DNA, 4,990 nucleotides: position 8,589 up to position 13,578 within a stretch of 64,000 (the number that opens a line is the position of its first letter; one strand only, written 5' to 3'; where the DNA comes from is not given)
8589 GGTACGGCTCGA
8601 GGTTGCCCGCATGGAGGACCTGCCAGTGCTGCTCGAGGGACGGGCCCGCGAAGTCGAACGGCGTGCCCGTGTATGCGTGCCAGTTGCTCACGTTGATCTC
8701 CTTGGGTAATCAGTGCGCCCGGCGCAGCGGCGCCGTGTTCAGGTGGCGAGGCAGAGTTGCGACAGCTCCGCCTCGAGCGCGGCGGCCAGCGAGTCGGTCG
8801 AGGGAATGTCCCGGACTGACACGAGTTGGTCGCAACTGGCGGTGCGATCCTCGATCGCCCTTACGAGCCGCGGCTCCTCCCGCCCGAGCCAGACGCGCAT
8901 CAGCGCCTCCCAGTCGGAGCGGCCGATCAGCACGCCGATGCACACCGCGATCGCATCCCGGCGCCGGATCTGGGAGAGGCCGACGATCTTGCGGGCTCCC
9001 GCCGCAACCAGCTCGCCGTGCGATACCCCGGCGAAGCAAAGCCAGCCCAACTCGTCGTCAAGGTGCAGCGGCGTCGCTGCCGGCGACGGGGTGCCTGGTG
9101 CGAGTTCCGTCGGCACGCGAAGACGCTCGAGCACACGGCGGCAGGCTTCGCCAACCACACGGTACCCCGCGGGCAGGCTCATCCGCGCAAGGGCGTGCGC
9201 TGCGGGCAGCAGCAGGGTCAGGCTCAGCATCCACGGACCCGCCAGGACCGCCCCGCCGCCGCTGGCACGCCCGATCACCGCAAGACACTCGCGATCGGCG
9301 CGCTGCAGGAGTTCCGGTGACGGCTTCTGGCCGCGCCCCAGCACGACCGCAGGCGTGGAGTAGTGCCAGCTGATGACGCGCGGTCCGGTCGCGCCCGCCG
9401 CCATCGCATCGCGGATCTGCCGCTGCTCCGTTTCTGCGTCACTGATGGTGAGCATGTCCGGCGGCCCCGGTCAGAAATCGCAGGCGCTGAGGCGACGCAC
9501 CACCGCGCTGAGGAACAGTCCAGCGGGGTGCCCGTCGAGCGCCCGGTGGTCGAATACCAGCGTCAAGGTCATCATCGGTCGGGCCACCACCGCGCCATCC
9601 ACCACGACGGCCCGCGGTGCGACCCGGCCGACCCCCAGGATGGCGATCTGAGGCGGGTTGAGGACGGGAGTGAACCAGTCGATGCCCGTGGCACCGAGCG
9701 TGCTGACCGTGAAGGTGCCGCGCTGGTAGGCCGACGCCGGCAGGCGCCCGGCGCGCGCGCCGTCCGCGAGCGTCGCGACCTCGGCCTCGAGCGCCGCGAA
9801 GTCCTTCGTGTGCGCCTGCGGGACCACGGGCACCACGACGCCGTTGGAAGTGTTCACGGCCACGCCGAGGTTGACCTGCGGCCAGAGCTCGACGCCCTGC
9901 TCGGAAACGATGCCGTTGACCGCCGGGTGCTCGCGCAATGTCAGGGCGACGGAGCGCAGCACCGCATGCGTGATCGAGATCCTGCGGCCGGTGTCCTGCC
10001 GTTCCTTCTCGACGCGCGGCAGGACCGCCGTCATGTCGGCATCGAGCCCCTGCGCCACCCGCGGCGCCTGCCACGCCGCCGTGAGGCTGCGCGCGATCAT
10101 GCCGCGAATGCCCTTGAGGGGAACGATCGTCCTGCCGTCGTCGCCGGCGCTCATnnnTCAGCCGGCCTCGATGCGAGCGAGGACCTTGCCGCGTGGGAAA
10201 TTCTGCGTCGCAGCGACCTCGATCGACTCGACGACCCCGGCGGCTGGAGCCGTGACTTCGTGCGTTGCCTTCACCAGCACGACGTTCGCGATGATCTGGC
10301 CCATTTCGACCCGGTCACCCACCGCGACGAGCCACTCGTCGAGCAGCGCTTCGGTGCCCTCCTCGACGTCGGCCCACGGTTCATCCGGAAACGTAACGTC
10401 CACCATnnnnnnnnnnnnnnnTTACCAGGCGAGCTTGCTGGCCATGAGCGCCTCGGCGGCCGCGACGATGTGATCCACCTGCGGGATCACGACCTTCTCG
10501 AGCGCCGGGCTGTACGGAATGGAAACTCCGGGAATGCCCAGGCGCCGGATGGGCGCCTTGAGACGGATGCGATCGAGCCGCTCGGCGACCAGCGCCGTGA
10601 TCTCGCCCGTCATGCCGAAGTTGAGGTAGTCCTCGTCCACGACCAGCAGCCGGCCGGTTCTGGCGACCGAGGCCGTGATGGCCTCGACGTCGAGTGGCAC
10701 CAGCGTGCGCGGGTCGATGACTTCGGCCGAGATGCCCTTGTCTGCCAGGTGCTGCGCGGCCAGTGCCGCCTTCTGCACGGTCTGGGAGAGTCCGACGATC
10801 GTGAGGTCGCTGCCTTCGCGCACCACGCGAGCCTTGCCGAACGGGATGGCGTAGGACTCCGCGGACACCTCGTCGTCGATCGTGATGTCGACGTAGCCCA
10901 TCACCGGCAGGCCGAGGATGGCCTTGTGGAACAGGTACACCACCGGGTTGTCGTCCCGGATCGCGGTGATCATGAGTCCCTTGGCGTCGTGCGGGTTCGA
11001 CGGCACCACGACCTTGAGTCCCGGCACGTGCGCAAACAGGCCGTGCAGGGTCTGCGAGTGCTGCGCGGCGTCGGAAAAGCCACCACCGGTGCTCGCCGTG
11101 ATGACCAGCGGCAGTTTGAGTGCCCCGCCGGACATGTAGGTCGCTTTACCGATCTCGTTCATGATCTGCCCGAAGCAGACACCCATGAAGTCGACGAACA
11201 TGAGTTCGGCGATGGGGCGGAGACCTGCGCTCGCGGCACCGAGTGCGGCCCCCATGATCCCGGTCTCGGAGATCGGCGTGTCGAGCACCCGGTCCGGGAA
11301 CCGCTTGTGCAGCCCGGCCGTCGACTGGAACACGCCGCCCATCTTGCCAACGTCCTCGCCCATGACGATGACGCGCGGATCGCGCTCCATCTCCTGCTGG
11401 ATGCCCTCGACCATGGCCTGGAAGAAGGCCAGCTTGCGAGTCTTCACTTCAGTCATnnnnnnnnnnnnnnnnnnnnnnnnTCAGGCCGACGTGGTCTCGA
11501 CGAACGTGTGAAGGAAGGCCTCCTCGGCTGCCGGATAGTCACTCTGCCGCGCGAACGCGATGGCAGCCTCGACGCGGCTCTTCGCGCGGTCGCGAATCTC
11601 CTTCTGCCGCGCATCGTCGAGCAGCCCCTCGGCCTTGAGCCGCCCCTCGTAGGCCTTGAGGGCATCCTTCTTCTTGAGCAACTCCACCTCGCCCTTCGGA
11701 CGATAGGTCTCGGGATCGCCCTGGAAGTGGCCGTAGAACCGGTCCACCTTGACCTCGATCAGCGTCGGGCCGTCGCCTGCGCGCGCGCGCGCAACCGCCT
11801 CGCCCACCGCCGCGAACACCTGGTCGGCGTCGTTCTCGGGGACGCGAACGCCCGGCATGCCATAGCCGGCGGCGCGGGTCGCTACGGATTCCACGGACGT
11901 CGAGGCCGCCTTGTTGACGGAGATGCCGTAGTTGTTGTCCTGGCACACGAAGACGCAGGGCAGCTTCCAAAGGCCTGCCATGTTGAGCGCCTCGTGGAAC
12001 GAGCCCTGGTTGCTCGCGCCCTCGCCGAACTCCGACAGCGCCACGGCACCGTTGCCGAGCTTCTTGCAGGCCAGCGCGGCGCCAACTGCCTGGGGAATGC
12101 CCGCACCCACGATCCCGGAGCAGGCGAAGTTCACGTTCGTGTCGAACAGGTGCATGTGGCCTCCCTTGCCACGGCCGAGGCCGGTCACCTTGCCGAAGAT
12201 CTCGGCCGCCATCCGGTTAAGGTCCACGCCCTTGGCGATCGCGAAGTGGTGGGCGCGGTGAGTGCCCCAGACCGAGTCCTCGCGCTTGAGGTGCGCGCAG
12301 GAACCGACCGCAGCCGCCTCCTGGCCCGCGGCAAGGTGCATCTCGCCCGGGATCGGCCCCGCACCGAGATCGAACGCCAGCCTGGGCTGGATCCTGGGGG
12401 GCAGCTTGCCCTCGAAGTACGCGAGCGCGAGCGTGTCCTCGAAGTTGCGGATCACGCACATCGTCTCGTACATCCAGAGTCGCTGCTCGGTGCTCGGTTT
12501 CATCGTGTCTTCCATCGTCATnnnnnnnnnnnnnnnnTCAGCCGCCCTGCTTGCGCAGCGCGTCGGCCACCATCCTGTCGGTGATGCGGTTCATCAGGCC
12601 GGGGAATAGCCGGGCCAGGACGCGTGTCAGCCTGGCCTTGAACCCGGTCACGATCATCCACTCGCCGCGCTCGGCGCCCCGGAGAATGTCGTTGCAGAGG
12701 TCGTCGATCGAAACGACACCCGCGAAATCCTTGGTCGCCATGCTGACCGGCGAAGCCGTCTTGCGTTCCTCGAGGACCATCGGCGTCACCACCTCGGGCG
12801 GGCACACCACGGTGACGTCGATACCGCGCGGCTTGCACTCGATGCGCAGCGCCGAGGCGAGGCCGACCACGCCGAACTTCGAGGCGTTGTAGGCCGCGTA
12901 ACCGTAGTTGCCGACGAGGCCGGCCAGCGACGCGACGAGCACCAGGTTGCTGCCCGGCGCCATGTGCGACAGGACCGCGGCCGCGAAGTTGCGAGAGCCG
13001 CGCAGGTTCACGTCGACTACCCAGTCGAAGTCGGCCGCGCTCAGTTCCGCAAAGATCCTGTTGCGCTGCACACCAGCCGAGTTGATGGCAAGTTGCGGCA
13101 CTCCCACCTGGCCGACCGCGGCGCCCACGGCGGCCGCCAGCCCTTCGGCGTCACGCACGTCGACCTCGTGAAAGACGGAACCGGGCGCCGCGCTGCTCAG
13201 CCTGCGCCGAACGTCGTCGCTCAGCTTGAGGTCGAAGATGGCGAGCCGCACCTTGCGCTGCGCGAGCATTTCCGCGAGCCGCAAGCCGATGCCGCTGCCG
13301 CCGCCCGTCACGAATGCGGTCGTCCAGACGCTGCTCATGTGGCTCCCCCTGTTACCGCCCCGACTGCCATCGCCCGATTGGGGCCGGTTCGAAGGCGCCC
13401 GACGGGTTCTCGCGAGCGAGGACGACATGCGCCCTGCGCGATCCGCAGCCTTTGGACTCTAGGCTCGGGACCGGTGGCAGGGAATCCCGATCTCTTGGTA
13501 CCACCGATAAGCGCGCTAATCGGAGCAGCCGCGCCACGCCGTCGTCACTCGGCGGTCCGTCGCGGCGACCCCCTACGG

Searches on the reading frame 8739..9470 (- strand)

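Call 19: search_protein_families(library=pfam, proteins=[window:8739-9470:-], max_evalue=0.001)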
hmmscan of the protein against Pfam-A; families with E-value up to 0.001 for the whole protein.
window:8739-9470:- (243 aa): 1 family
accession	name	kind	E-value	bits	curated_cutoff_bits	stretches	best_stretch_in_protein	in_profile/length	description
PF21948.1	LplA-B_cat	-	6.5e-13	49.5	27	1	19-220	12-184/200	Lipoyl protein ligase A/B catalytic domain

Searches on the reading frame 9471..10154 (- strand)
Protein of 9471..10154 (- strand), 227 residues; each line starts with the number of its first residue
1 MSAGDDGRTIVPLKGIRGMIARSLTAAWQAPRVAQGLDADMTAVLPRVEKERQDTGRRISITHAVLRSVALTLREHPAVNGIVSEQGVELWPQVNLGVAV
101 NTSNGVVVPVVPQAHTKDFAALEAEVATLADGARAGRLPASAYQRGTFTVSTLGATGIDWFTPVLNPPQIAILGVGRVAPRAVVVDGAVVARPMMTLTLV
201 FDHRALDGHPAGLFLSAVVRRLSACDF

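Call 19: search_protein_families(library=pfam, proteins=[window:9471-10154:-], max_evalue=0.001)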
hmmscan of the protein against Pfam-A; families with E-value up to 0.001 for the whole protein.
window:9471-10154:- (227 aa): 1 family
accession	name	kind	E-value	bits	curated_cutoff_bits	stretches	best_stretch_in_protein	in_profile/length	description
PF00198.28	2-oxoacid_dh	-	2.5e-61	207.5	23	1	9-223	5-225/232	2-oxoacid dehydrogenases acyltransferase (catalytic domain)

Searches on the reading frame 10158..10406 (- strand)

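Call 19: search_protein_families(library=pfam, proteins=[window:10158-10406:-], max_evalue=0.001)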
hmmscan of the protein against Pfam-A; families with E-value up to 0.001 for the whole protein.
window:10158-10406:- (82 aa): 2 families
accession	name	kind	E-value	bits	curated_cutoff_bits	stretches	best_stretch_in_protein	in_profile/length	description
PF00364.28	Biotin_lipoyl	-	1.1e-12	48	22.1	1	20-79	15-73/73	Biotin-requiring enzyme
PF13375.12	RnfC_N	-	3.8e-05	24.1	25.6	1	25-68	44-86/101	RnfC Barrel sandwich hybrid domain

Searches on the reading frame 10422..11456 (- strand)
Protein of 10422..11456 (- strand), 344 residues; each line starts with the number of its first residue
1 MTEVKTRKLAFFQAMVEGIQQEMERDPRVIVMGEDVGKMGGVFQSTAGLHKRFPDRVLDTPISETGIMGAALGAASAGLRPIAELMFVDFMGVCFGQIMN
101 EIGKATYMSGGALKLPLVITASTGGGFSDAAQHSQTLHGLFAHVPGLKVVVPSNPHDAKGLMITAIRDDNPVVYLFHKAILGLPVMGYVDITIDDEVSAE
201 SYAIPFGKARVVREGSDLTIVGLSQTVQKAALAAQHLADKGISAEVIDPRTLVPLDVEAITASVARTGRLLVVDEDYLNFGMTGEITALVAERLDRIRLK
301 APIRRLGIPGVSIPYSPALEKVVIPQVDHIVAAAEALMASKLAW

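Call 19: search_protein_families(library=pfam, proteins=[window:10422-11456:-], max_evalue=0.001)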
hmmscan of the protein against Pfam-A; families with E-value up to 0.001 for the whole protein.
window:10422-11456:- (344 aa): 2 families
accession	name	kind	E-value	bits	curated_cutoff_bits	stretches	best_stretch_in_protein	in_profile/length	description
PF02779.29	Transket_pyr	-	3.8e-38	131.3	27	1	8-181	2-172/174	Transketolase, pyrimidine binding domain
PF02780.25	Transketolase_C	-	1.8e-32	112.3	25.9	1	207-330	1-124/124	Transketolase, C-terminal domain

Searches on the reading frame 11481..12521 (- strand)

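Call 19: search_protein_families(library=pfam, proteins=[window:11481-12521:-], max_evalue=0.001)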
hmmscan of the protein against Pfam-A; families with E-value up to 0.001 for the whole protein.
window:11481-12521:- (346 aa): 3 families
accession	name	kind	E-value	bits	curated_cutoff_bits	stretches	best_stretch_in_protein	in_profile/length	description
PF00676.26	E1_dh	-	2.3e-75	253.8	22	1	48-332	13-299/300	Dehydrogenase E1 component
PF00456.26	Transketolase_N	-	1.7e-07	31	22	1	119-259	95-243/334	Transketolase, thiamine diphosphate binding domain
PF02775.26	TPP_enzyme_C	-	0.00024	21.4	21.9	0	134-257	26-151/151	Thiamine pyrophosphate enzyme, C-terminal TPP binding domain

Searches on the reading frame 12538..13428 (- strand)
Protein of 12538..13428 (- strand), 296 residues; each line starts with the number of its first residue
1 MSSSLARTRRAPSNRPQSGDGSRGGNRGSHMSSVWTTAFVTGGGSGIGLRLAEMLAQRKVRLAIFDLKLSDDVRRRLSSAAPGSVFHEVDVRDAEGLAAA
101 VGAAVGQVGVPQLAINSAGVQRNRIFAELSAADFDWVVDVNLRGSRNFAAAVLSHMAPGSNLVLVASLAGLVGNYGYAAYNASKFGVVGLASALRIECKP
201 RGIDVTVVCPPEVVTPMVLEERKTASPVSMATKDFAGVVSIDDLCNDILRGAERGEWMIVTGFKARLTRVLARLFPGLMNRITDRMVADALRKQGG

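Call 19: search_protein_families(library=pfam, proteins=[window:12538-13428:-], max_evalue=0.001)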
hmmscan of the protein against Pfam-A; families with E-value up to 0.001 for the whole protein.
window:12538-13428:- (296 aa): 3 families
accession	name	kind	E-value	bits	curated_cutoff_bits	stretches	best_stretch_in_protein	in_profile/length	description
PF00106.31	adh_short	-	2.8e-37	128.5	26.6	1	37-223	2-192/195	short chain dehydrogenase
PF13561.12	adh_short_C2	-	2.9e-28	99.5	27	1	45-218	6-181/236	Enoyl-(Acyl carrier protein) reductase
PF08659.16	KR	-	1.4e-11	45.1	22.6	1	37-184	2-153/180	KR domain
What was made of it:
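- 12538..13428 (-): Short-chain dehydrogenase directly downstream (144-nt gap); possible but unproven member of the unit. adh_short, 128.5 bits (call 19).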
